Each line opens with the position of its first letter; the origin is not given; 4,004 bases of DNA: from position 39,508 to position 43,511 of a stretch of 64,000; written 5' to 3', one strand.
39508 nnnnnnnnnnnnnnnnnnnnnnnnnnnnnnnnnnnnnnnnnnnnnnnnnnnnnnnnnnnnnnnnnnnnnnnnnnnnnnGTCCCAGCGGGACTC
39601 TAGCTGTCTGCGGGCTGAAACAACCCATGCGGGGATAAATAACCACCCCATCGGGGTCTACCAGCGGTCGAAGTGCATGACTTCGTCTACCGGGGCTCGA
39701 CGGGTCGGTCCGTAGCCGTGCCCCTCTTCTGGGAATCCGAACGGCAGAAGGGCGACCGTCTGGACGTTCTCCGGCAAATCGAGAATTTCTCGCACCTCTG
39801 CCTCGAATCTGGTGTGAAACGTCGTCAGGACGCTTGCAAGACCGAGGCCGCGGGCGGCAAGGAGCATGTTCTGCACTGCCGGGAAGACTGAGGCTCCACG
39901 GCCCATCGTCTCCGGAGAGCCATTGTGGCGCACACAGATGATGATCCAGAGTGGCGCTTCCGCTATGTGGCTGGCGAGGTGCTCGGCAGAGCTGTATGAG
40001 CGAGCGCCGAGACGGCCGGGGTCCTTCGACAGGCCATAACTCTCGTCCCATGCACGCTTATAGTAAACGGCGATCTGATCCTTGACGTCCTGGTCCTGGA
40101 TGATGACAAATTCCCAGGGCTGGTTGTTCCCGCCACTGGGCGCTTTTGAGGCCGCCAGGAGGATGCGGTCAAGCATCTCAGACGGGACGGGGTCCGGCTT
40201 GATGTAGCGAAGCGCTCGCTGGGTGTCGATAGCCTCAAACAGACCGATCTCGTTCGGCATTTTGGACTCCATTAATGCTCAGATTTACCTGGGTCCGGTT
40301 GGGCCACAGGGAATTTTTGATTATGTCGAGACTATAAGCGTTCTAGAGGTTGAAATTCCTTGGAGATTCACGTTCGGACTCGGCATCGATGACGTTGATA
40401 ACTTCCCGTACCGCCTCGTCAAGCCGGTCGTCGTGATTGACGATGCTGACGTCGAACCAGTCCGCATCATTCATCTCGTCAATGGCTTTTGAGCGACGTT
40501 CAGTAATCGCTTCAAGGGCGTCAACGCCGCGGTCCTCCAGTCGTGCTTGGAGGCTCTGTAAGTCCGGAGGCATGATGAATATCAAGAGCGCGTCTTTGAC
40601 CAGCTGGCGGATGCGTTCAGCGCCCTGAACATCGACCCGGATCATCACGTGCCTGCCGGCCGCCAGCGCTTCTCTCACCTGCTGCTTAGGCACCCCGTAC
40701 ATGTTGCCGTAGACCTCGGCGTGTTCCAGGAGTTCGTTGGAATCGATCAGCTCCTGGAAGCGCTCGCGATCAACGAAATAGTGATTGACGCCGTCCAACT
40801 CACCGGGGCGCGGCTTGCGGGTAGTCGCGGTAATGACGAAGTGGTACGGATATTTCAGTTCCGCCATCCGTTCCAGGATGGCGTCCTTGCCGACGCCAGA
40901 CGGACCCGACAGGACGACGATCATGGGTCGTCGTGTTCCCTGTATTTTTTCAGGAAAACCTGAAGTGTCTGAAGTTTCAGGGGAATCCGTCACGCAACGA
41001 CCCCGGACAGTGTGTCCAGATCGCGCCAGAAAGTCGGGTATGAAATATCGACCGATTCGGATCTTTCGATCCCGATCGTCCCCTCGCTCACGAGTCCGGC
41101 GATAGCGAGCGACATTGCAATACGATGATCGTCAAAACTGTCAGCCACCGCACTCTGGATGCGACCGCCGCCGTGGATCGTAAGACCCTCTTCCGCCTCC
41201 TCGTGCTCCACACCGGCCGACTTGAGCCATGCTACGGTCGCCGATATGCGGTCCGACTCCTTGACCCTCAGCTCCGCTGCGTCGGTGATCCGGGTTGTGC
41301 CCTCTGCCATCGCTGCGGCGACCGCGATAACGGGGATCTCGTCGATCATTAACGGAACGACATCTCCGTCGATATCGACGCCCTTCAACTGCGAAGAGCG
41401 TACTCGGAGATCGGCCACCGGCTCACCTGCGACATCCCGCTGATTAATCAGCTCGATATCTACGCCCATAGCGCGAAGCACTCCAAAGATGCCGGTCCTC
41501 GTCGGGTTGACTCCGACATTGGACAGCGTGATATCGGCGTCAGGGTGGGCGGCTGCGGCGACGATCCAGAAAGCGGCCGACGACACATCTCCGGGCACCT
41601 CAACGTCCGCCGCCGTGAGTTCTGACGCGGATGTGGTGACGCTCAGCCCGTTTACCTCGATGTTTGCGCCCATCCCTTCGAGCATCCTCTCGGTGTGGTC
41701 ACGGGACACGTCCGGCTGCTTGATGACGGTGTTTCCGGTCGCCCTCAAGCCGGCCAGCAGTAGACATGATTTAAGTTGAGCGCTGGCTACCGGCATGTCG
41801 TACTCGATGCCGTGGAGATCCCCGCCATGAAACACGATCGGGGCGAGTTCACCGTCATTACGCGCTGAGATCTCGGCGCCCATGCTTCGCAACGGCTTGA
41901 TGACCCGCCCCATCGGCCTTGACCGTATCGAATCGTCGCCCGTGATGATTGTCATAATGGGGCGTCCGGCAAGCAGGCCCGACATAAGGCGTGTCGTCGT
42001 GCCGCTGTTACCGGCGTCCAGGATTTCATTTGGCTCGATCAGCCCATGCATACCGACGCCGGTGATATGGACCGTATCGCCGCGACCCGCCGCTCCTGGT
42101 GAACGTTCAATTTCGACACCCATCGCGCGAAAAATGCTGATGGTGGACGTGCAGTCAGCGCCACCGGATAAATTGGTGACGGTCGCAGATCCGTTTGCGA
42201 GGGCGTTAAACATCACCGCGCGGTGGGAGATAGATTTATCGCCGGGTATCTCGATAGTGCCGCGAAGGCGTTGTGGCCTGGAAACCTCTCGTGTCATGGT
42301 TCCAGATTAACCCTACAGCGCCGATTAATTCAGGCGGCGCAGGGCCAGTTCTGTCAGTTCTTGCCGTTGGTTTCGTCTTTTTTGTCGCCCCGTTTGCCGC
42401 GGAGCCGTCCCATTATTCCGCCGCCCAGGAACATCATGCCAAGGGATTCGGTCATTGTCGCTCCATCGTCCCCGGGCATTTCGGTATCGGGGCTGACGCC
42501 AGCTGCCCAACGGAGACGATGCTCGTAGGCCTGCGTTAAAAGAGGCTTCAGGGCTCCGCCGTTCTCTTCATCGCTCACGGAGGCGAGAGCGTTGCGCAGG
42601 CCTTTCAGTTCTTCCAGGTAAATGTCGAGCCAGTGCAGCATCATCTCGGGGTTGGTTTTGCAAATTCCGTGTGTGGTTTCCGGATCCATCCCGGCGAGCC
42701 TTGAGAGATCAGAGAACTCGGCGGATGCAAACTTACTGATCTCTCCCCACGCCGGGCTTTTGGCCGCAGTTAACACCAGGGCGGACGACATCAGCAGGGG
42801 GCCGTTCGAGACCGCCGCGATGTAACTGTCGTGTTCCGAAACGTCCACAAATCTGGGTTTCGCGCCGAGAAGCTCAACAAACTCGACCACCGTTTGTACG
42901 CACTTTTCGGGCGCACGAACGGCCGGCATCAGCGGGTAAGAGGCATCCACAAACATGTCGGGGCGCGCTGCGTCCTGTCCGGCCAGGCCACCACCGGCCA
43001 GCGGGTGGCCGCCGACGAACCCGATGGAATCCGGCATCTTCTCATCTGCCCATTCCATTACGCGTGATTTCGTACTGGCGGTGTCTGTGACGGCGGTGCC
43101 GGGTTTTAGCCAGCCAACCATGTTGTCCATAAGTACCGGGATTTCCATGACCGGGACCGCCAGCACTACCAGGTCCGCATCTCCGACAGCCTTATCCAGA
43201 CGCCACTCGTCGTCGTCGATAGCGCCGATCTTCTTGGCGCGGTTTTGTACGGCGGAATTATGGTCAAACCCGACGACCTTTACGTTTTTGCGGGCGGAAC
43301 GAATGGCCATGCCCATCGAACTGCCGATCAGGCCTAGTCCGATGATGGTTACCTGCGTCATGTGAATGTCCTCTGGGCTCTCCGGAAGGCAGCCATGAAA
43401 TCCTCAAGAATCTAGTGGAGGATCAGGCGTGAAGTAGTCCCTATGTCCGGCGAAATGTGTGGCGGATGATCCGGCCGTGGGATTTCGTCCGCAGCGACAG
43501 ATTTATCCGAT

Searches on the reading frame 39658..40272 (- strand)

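Call 36: search_protein_families(library=pfam, proteins=[window:39658-40272:-], max_evalue=0.00001)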
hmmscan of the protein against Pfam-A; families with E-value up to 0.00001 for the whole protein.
window:39658-40272:- (204 aa): 2 families
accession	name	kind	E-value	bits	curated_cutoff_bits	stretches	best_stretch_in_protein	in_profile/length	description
PF00881.29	Nitroreductase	-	1.6e-24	87.4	23.5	1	19-179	5-166/167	Nitroreductase family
PF14512.11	TM1586_NiRdase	-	2.5e-06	27.7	27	0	32-64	158-190/215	Putative TM nitroreductase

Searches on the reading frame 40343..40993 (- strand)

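Call 36: search_protein_families(library=pfam, proteins=[window:40343-40993:-], max_evalue=0.00001)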
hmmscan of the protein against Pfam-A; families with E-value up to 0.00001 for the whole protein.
window:40343-40993:- (216 aa): 1 family
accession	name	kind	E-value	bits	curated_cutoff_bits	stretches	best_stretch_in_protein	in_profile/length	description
PF00625.27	Guanylate_kin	-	1.6e-42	145.7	25.2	1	25-204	4-181/182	Guanylate kinase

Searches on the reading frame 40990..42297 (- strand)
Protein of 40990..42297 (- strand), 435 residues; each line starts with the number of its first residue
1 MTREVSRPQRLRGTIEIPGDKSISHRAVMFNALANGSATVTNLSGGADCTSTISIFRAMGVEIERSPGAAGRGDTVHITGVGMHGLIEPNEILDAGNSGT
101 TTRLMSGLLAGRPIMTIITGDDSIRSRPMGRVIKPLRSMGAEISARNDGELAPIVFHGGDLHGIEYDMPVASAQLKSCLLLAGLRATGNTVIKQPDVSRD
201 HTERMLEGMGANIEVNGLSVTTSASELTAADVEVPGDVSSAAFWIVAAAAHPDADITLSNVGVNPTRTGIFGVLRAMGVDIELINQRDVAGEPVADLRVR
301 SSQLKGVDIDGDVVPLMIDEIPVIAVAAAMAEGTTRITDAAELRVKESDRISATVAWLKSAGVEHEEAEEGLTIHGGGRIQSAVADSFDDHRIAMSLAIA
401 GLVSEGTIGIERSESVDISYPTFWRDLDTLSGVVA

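Call 36: search_protein_families(library=pfam, proteins=[window:40990-42297:-], max_evalue=0.00001)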
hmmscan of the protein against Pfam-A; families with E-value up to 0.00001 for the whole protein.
window:40990-42297:- (435 aa): 1 family
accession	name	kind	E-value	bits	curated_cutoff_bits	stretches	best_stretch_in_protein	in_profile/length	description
PF00275.25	EPSP_synthase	-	1.4e-117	393.4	22.8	1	7-427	3-417/417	EPSP synthase (3-phosphoshikimate 1-carboxyvinyltransferase)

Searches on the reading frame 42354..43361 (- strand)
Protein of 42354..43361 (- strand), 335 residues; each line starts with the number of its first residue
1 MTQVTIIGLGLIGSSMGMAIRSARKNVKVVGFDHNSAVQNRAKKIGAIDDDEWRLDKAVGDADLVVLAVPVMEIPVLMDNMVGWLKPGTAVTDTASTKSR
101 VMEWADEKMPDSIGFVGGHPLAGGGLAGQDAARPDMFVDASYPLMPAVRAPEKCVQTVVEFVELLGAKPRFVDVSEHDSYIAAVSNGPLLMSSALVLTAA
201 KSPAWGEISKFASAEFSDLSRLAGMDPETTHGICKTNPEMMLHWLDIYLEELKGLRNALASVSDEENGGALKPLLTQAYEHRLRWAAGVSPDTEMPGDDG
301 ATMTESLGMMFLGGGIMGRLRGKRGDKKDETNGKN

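Call 37: search_protein_families(library=pfam, proteins=[window:42354-43361:-], max_evalue=0.00001)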
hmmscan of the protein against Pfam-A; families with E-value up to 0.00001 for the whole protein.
window:42354-43361:- (335 aa): 2 families
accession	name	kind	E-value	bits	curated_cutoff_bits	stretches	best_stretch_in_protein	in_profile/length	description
PF02153.23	PDH_N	-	1.7e-27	96.3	26.5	1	17-168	2-151/154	Prephenate dehydrogenase, nucleotide-binding domain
PF20463.3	PDH_C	-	2.7e-12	47.3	22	1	175-264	3-93/102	Prephenate dehydrogenase, dimerization domain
